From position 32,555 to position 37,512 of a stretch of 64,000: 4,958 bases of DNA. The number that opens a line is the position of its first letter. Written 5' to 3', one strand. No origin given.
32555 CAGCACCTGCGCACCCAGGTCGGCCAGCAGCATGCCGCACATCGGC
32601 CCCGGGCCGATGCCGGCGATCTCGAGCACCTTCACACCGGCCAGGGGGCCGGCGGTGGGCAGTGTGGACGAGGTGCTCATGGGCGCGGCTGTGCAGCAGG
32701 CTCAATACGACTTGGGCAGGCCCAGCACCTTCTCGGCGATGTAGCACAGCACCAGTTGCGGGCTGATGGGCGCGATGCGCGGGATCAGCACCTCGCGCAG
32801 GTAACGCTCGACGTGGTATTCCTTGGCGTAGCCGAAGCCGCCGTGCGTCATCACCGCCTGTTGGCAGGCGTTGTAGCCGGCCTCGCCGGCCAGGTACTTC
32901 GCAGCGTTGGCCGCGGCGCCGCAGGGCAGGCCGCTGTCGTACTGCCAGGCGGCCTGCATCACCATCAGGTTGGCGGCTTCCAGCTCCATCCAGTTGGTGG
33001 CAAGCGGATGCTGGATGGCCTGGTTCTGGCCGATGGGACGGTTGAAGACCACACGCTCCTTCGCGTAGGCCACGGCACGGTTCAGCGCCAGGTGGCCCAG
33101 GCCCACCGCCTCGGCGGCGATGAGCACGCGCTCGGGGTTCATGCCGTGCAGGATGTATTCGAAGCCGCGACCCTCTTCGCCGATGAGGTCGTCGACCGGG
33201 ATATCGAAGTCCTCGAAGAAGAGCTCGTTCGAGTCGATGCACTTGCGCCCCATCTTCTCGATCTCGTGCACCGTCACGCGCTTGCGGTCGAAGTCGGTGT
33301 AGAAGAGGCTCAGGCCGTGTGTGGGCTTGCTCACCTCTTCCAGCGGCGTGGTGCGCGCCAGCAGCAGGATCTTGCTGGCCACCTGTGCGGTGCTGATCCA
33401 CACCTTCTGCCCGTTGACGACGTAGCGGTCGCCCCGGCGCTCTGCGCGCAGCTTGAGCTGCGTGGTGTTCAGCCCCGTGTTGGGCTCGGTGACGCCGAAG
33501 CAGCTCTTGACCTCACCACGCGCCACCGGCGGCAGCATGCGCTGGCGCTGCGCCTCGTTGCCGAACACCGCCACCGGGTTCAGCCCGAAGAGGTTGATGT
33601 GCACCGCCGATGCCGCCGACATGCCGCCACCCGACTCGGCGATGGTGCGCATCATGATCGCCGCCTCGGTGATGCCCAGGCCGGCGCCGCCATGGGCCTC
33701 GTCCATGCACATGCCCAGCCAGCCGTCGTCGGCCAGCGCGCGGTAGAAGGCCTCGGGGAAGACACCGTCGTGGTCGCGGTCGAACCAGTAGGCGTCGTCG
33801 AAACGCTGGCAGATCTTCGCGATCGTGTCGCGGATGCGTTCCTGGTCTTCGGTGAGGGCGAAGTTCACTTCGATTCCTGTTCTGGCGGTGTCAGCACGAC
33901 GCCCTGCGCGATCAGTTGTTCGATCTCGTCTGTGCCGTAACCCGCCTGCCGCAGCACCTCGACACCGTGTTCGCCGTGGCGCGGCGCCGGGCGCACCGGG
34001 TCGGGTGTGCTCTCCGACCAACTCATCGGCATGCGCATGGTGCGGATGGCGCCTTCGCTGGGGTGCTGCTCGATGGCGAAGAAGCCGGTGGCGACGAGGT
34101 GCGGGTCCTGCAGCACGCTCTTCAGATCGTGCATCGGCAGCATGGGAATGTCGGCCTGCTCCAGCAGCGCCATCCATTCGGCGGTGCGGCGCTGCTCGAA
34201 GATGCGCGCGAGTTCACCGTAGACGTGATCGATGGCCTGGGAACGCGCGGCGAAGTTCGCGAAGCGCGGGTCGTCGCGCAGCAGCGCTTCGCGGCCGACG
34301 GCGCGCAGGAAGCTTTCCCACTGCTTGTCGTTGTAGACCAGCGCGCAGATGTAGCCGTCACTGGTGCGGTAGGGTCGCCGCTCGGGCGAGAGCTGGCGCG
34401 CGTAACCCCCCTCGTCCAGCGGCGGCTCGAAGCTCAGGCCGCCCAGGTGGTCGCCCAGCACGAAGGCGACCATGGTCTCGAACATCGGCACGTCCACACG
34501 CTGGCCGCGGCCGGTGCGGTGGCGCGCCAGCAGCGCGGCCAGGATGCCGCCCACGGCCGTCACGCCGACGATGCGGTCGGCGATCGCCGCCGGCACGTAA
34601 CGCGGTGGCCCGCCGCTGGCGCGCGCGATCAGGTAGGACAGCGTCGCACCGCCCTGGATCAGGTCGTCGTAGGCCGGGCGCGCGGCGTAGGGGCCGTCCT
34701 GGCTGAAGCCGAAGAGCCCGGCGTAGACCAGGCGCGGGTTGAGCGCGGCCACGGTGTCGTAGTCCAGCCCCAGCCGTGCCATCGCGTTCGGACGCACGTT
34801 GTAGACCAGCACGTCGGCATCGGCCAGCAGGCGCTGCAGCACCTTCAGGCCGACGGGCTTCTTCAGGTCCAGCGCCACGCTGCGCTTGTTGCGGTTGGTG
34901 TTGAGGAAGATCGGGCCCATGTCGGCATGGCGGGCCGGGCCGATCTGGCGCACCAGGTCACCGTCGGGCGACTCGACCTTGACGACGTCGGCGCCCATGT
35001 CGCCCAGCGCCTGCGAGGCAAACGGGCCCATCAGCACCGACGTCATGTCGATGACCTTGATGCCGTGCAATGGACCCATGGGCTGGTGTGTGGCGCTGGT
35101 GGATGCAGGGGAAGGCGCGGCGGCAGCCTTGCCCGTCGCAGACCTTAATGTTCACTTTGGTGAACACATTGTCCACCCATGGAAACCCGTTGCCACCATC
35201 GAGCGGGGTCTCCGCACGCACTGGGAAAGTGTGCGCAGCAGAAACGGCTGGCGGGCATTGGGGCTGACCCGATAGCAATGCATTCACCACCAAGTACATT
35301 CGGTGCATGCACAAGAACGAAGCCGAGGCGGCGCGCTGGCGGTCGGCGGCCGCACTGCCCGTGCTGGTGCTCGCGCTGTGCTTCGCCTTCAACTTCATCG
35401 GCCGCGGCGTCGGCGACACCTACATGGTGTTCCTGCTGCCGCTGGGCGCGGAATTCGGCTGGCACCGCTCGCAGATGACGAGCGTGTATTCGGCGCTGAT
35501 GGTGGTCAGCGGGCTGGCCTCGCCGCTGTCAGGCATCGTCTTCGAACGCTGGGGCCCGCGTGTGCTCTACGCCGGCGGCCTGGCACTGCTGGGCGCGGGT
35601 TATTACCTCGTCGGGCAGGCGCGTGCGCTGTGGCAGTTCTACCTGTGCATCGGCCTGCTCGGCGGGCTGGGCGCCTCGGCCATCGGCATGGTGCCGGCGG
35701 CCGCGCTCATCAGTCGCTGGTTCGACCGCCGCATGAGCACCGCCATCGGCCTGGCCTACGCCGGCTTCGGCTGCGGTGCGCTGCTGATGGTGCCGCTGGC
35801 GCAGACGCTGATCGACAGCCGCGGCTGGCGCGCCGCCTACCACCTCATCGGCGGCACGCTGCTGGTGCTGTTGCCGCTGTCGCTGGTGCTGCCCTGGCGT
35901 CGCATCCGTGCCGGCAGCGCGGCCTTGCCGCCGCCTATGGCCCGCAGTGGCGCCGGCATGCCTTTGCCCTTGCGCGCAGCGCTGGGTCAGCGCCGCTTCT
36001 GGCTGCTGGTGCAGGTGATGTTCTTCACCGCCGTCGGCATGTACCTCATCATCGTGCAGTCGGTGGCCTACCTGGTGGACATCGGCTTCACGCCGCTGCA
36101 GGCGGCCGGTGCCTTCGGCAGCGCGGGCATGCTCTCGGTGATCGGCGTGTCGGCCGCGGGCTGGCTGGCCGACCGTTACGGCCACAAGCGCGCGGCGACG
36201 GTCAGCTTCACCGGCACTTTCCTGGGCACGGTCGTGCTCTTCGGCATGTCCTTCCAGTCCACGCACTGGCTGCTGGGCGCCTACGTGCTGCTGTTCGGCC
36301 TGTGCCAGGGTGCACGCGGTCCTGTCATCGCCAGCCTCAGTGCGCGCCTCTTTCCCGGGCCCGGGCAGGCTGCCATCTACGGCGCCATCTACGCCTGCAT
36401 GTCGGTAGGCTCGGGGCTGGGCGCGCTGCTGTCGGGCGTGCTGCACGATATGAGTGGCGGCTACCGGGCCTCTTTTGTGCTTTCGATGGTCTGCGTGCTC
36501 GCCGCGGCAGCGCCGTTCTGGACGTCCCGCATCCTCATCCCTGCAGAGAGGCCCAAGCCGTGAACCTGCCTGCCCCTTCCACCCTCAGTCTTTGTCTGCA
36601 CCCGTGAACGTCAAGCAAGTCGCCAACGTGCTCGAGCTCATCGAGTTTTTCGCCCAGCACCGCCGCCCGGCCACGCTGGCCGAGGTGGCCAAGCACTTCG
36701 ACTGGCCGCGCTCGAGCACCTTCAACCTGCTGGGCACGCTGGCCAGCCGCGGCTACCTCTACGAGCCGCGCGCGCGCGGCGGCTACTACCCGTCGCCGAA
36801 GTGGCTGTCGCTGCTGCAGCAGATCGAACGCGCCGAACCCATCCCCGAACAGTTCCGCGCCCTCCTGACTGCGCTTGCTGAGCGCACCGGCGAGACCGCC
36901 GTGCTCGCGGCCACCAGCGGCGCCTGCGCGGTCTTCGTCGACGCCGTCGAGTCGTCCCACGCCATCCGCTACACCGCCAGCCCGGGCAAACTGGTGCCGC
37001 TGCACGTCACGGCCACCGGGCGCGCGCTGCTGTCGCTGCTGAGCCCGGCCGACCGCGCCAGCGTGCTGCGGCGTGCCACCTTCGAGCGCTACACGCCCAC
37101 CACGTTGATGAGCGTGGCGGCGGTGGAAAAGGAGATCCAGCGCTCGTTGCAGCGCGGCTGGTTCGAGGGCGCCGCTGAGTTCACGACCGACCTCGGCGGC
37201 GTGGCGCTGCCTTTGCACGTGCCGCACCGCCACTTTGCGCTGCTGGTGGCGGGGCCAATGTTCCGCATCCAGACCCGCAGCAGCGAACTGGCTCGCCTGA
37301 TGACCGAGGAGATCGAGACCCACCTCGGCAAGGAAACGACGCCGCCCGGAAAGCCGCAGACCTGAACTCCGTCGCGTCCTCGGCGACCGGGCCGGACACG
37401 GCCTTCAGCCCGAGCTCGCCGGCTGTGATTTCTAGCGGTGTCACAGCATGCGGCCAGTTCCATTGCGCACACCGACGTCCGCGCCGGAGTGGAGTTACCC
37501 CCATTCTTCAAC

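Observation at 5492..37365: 32-kb acyl-CoA catabolic region run on CoA-transferases, with no ligase or oxygenase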

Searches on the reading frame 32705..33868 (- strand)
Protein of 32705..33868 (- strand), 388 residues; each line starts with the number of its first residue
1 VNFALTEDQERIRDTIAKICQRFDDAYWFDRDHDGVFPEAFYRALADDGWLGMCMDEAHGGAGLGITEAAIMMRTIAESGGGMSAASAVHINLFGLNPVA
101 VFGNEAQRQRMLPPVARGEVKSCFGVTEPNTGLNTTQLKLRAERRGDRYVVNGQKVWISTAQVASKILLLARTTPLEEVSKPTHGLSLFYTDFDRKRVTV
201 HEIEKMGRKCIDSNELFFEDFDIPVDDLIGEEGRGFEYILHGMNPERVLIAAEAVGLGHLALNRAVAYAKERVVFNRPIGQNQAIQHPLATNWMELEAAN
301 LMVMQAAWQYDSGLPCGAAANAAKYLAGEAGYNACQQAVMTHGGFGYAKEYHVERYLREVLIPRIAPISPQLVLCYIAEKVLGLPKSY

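Call 44: search_solved_structures(query=window:32705-33868:-, max_evalue=1e-40)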
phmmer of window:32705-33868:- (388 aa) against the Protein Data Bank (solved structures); distinct sequences matched with E-value up to 1e-40: 37.
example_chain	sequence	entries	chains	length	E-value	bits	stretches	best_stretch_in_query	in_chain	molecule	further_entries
1ws9_A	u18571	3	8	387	1.1e-63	218.4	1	30-382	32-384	acyl-CoA dehydrogenase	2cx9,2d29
4l1f_A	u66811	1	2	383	1.3e-59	205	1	1-371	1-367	Acyl-CoA dehydrogenase domain protein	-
4n5f_A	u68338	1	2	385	1.4e-59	205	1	4-367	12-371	Putative acyl-CoA dehydrogenase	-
4u83_A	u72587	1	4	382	1.8e-58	201.3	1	3-365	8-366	Acyl-CoA dehydrogenase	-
5lnx_A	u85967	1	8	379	3.2e-58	200.5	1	35-378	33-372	Acyl-CoA dehydrogenase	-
1ukw_A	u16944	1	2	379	9.4e-58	198.9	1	2-381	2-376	acyl-CoA dehydrogenase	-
4iv6_A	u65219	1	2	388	6.2e-56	192.9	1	3-362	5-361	Acyl-CoA dehydrogenase FadE3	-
5ol2_C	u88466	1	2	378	5.3e-54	186.6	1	31-371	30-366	Acyl-CoA dehydrogenase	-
4m9a_A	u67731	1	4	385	8.8e-53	182.6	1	4-367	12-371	Acyl-CoA dehydrogenase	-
4o5m_A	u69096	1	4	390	1.1e-52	182.2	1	1-366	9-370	Isovaleryl-CoA dehydrogenase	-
1egc_A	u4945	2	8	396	1.5e-52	181.8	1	2-373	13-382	MEDIUM CHAIN ACYL-COA DEHYDROGENASE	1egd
4p13_A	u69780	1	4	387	2.1e-52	181.3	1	2-376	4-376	Medium-chain specific acyl-CoA dehydrogenase, mitochondrial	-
4kto_A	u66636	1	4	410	2.2e-52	181.2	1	1-366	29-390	isovaleryl-CoA dehydrogenase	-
1udy_A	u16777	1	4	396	2.2e-52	181.2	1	2-383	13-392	Acyl-CoA dehydrogenase, medium-chain specific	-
3mdd_A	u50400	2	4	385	2.5e-52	181.1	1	2-383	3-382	MEDIUM CHAIN ACYL-COA DEHYDROGENASE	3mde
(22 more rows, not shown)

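Call 68: search_protein_families(library=ncbifam, proteins=[window:32705-33868:-], max_evalue=1e-20)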
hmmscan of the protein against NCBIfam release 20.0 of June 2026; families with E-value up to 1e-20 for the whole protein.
window:32705-33868:- (388 aa): 13 families
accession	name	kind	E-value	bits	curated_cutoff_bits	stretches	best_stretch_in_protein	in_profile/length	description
NF042972.1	AcrlCoAredClosAcrC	equivalog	5.9e-69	232.6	640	1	1-366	1-361/378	acryloyl-CoA reductase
NF008997.0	PRK12341.1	equivalog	7.3e-66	222.8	537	1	1-379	1-373/382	acyl-CoA dehydrogenase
NF045552.1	GlutCoADH_Des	equivalog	1.5e-62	212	470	1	1-386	1-384/387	glutaryl-CoA dehydrogenase Acd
NF042439.1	SulpropCoADesulf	equivalog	1.1e-55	188.9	600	1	31-384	19-373/379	3-sulfinopropanoyl-CoA desulfinase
TIGR03207.1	cyc_hxne_CoA_dh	equivalog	1.4e-52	178.7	575.35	1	7-369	3-359/372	cyclohexanecarboxyl-CoA dehydrogenase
NF045652.1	ProlPCPDhRedW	equivalog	1.8e-50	171.9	650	1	41-365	36-357/376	L-prolyl-[peptidyl-carrier protein] dehydrogenase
NF053553.1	prodigi_MBC_PigA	equivalog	5.1e-48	164.1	500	1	1-367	1-365/381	prodigiosin MBC biosynthesis dehydrogenase PigA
NF002885.1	PRK03354.1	equivalog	1.9e-47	162.1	540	1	1-372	1-364/378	crotonobetainyl-CoA dehydrogenase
NF043006.1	CyhCrbnylCoADH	equivalog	3.4e-47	161.3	650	1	6-371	5-365/380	cyclohexane-1-carbonyl-CoA dehydrogenase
NF058590.1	AcCoDHFadEBacil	equivalog_domain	7e-39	133.8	600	1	43-365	60-394/586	acyl-CoA dehydrogenase FadE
TIGR03204.1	pimC_large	equivalog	2.6e-36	125.4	623.85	1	41-305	45-300/395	pimeloyl-CoA dehydrogenase large subunit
TIGR03203.1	pimD_small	equivalog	3.8e-30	105.2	652.7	1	3-359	2-354/378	pimeloyl-CoA dehydrogenase small subunit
NF052270.1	Staph_DH_FadE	equivalog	3.1e-24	85.4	600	1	72-358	91-370/400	acyl-CoA dehydrogenase FadE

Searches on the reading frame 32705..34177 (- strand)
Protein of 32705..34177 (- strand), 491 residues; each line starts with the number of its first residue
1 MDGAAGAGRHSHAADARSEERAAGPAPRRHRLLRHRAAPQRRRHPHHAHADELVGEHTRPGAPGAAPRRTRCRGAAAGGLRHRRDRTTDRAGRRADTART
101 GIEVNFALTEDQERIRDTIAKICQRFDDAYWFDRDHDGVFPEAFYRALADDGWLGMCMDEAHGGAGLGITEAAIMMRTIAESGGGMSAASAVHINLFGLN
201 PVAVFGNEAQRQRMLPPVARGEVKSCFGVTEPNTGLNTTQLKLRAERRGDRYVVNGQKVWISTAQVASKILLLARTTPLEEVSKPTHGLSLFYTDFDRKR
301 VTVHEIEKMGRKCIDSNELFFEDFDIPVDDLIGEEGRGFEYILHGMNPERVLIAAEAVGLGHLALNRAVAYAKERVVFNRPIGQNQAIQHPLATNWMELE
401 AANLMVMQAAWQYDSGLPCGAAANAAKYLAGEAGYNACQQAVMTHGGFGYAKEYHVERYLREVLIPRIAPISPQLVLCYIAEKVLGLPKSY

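Call 7: search_protein_families(library=pfam, proteins=[window:32705-34177:-])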
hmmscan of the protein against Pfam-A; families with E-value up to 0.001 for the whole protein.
window:32705-34177:- (491 aa): 4 families
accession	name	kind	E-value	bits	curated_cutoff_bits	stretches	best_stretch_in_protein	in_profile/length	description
PF00441.29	Acyl-CoA_dh_1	-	1.4e-36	126.3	22.4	1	336-469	1-134/150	Acyl-CoA dehydrogenase, C-terminal domain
PF02771.21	Acyl-CoA_dh_N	-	7.9e-26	91.1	22.9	1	109-222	1-113/113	Acyl-CoA dehydrogenase, N-terminal domain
PF02770.24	Acyl-CoA_dh_M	-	7.1e-18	65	33.3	1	226-323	1-96/97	Acyl-CoA dehydrogenase, middle domain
PF08028.16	Acyl-CoA_dh_2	-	2.4e-14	54.2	22.7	1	352-464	2-124/134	Acyl-CoA dehydrogenase, C-terminal domain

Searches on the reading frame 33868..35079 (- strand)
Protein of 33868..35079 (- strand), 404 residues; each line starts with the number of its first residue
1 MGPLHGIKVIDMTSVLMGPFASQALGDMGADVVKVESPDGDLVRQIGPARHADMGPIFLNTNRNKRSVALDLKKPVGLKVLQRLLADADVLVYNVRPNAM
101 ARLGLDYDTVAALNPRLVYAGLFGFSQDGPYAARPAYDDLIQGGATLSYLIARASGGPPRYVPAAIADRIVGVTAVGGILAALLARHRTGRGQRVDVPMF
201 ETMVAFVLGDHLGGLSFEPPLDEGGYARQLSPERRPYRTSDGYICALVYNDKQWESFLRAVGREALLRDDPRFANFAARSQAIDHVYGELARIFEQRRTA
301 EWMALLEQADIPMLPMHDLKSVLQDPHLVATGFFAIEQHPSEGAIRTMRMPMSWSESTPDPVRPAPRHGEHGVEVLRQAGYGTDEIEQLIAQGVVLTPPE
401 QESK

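Call 7: search_protein_families(library=pfam, proteins=[window:33868-35079:-])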
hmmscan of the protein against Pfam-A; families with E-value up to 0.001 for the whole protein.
window:33868-35079:- (404 aa): 1 family
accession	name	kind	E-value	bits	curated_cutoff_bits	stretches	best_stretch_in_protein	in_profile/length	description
PF02515.22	CoA_transf_3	-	7.9e-110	367.8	23.3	1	4-371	1-365/366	CoA-transferase family III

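Call 46: search_solved_structures(query=window:33868-35079:-, max_evalue=1e-30)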
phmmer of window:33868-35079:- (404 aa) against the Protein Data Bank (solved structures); distinct sequences matched with E-value up to 1e-30: 23.
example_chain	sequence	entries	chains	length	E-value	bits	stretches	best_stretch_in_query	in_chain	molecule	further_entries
9br6_A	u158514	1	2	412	5.1e-59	203.5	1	2-395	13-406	Succinate--hydroxymethylglutarate CoA-transferase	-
9br7_A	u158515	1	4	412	8.3e-59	202.8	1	2-395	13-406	Succinate--hydroxymethylglutarate CoA-transferase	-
1pqy_A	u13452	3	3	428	2.5e-54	188.1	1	3-203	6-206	Hypothetical protein yfdW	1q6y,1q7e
1pt5_A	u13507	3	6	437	2.9e-54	187.9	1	3-203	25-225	Hypothetical protein yfdW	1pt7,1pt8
4ed9_A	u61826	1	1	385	5.1e-53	183.8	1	3-376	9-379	CAIB/BAIF family protein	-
10uh_A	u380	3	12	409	3.2e-49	171.3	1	3-395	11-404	Formyl-coenzyme a transferase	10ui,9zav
5yit_A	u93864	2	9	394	5.4e-47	163.9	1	3-375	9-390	CoA transferase III | Uncharacterized protein Rv3272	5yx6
4hl6_A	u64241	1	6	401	4.6e-46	160.9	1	2-332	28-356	Uncharacterized protein YfdE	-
5yiy_A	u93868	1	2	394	6.7e-46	160.3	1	3-375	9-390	CoA transferase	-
3ubm_A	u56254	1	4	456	9.7e-45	156.5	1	3-203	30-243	Formyl-CoA:oxalate CoA-transferase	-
9fn0_A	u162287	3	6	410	1.2e-42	149.7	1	7-396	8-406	Subunit of Benzylsuccinate CoA-transferase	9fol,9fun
9fn0_B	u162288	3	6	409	1.3e-42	149.5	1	4-394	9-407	Subunit of Benzylsuccinate CoA-transferase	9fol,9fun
2vjq_A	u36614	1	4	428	5.7e-41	144.1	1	3-204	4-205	FORMYL-COENZYME A TRANSFERASE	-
2vjp_A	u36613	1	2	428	7.6e-41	143.7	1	3-204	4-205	FORMYL-COENZYME A TRANSFERASE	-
2vjo_A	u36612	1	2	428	1e-40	143.3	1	3-204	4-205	FORMYL-COENZYME A TRANSFERASE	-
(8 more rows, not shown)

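Call 68: search_protein_families(library=ncbifam, proteins=[window:33868-35079:-], max_evalue=1e-20)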
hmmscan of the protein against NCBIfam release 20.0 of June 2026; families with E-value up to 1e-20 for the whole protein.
window:33868-35079:- (404 aa): 6 families
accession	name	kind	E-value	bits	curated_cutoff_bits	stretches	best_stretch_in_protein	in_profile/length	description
NF003809.0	PRK05398.1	subfamily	5.8e-72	242.5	442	2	3-204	4-205/416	formyl-CoA transferase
NF052585.1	SucGlutTfsCaiB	equivalog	2.5e-69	233.8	750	1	3-377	7-386/394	succinate--glutarate CoA-transferase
TIGR03253.1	oxalate_frc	equivalog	2.9e-67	227.2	504.2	2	3-204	3-204/416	formyl-CoA transferase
NF041294.1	Scnl_mescCoAtase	equivalog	1.6e-55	188.8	700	1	1-376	1-380/381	succinyl-CoA:mesaconate CoA-transferase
NF008511.0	PRK11430.1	equivalog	4.8e-51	174.1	522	1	2-331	8-335/381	CoA:oxalate CoA-transferase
NF002914.1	PRK03525.1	equivalog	3.5e-35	121.7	413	1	2-395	8-397/400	L-carnitine CoA-transferase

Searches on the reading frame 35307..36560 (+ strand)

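Call 7: search_protein_families(library=pfam, proteins=[window:35307-36560:+])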
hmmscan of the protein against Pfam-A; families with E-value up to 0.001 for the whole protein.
window:35307-36560:+ (418 aa): 1 family
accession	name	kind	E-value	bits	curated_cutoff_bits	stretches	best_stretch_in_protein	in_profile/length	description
PF07690.21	MFS_1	-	7.2e-50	170.3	33.4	2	22-330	1-304/347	Major Facilitator Superfamily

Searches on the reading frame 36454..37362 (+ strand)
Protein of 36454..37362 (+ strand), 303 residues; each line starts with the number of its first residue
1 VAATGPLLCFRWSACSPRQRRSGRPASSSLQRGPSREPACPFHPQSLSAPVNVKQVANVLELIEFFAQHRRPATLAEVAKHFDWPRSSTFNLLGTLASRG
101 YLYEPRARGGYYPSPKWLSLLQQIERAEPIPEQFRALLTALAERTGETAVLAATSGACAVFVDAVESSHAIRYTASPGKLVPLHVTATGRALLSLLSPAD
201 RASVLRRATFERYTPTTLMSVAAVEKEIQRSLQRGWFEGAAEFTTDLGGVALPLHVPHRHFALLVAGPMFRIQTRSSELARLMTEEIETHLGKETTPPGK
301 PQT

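Call 8: search_protein_families(library=pfam, proteins=[window:36454-37362:+])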
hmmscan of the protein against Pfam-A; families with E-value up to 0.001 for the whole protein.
window:36454-37362:+ (303 aa): 3 families
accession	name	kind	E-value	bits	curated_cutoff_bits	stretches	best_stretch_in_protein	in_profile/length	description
PF01614.24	IclR_C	-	7.1e-23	81.5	24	1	130-276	9-157/174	Bacterial transcriptional regulator IclR C-terminal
PF09339.16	HTH_IclR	-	4.9e-15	55.5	22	1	56-103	2-49/52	IclR helix-turn-helix domain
PF16365.12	EutK_C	-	0.00065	20.1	27.5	0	62-102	4-44/52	Ethanolamine utilization protein EutK C-terminus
